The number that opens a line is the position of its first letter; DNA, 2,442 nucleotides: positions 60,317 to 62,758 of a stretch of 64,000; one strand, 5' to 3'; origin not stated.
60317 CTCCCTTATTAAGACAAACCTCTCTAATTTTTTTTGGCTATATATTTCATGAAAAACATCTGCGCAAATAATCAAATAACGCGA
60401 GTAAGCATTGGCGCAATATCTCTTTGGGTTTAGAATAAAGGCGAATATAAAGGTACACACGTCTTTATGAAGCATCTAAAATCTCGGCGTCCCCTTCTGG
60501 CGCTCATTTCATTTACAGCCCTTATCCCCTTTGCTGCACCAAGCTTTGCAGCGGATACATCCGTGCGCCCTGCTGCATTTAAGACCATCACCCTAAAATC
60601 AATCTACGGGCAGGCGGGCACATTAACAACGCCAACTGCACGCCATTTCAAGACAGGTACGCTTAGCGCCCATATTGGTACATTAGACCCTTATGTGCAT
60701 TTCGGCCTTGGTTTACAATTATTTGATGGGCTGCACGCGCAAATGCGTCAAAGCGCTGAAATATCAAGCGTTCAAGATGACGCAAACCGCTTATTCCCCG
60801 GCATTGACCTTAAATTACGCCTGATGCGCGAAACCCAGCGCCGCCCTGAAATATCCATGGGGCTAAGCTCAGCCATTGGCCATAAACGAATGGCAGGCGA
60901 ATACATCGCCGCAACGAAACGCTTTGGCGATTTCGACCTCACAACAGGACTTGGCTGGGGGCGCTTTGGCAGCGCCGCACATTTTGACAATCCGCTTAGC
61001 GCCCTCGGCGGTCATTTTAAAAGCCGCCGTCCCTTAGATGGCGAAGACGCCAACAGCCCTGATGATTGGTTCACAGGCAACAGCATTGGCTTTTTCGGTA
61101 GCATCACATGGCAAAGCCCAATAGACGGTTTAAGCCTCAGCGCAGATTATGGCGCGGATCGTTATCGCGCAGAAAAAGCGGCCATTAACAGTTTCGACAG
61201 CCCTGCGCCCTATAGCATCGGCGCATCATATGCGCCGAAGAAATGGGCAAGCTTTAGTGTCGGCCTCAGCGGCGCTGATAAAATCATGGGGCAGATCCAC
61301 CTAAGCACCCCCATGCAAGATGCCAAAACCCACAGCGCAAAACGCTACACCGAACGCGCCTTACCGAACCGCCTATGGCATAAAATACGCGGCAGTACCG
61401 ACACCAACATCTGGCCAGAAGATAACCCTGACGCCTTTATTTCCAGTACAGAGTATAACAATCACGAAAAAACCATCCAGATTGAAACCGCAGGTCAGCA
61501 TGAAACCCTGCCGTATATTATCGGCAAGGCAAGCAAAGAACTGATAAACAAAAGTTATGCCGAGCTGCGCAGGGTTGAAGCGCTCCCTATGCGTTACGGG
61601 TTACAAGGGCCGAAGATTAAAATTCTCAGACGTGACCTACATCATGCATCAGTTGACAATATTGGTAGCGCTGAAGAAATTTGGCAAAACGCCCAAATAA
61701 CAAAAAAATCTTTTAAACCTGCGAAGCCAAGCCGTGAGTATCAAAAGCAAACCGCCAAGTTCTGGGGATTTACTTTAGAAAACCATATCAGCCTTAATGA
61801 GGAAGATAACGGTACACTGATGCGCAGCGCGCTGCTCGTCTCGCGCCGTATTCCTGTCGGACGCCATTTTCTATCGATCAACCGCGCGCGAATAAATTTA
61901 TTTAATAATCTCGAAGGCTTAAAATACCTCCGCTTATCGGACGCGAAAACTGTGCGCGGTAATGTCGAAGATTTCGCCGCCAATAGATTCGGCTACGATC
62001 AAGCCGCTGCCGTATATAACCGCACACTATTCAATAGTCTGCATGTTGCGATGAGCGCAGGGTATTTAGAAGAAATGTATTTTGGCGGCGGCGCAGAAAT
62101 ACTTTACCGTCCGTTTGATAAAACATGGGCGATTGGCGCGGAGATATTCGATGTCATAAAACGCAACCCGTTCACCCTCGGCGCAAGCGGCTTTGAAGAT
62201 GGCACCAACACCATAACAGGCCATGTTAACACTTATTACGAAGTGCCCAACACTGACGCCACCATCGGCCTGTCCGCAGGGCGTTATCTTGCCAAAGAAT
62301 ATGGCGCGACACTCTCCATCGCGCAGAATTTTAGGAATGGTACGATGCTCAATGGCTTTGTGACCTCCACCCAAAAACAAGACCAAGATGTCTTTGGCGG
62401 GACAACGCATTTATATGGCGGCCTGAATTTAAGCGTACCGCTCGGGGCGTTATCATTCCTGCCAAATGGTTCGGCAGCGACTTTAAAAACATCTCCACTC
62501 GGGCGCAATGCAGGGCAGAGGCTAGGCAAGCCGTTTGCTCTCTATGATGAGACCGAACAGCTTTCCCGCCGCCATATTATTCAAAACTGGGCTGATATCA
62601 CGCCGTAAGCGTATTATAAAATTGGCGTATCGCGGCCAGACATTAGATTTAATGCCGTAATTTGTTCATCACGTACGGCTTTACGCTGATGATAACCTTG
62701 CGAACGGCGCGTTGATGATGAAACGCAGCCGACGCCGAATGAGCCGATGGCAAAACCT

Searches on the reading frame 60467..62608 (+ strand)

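Call 44: search_protein_families(library=pfam, proteins=[window:60467-62608:+], max_evalue=0.001)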
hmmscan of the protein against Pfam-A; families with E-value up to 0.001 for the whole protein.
window:60467-62608:+ (713 aa): 1 family
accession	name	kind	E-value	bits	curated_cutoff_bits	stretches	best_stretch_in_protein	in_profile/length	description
PF06082.17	YjbH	-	2.3e-106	357.6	24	1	45-697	3-657/658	Exopolysaccharide biosynthesis protein YbjH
